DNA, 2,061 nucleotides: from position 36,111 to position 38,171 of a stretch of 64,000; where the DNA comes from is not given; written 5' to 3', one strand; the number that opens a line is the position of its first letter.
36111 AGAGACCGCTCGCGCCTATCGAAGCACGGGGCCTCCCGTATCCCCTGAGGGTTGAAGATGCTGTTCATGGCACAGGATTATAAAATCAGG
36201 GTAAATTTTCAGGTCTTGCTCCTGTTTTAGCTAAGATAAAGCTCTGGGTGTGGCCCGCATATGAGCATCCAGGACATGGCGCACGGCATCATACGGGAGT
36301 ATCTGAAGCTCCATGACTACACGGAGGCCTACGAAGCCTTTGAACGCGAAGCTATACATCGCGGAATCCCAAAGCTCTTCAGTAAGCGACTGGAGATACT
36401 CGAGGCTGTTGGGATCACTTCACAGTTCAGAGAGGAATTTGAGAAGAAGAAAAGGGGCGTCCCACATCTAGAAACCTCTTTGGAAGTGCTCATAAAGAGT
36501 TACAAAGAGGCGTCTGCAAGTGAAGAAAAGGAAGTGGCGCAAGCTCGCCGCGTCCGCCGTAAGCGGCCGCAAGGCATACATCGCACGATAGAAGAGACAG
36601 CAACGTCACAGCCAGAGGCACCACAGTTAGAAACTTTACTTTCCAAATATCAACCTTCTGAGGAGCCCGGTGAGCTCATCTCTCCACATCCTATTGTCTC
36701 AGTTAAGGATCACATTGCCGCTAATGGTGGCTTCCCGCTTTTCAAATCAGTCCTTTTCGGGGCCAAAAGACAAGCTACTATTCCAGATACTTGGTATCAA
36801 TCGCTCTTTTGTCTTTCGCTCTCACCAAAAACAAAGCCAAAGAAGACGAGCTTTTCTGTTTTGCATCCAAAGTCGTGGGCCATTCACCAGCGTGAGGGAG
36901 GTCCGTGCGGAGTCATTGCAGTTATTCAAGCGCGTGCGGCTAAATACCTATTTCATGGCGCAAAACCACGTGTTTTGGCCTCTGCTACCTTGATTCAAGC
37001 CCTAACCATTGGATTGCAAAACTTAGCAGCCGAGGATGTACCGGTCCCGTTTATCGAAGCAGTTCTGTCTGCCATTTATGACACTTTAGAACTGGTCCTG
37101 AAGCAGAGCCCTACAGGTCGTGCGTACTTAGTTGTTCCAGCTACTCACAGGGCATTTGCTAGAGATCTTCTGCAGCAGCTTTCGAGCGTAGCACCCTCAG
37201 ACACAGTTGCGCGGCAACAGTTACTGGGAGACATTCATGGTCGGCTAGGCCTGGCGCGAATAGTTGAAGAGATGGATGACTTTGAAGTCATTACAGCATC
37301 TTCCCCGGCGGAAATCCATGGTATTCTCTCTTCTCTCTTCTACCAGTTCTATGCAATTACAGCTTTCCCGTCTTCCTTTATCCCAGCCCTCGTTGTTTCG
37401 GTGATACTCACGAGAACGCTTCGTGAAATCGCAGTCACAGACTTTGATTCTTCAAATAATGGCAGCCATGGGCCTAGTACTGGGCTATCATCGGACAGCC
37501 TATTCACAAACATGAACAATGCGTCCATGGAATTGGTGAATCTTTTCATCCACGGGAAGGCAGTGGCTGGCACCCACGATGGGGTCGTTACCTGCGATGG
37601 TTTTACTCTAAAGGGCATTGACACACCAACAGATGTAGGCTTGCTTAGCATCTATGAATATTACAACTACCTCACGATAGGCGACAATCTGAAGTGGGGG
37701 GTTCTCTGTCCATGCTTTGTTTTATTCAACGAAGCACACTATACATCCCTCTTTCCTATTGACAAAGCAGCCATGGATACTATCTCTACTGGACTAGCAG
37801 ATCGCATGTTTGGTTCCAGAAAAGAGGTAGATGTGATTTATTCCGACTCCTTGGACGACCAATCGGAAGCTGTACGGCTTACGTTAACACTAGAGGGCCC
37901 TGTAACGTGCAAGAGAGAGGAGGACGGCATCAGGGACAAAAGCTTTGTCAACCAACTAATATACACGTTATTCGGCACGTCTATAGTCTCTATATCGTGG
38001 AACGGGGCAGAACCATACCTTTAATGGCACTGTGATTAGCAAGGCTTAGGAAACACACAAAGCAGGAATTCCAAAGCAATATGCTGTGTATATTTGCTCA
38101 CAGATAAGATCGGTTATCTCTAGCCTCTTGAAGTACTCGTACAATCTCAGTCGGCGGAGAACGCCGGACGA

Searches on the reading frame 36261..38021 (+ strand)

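Call 40: search_protein_families(library=pfam, proteins=[window:36261-38021:+], max_evalue=0.1)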
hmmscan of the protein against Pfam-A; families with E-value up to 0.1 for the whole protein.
window:36261-38021:+ (587 aa): 4 families
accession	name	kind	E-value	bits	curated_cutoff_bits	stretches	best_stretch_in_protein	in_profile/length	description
PF13898.11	MINDY-3_4_CD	-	3.3e-27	95.8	27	2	343-582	128-344/344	Deubiquitinating enzyme MINDY-3/4, conserved domain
PF21051.3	ARMC9_LisH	-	0.00041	20.9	27.3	1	9-30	6-27/32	ARMC9, LIS1 homology motif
PF24951.3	LisH_PAC1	-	0.048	13.9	27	1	13-31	13-31/36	PAC1 LisH domain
PF20019.4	VMAP-M20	-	0.065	13.8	27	0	303-338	12-47/129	vWA-MoxR associated protein middle region 20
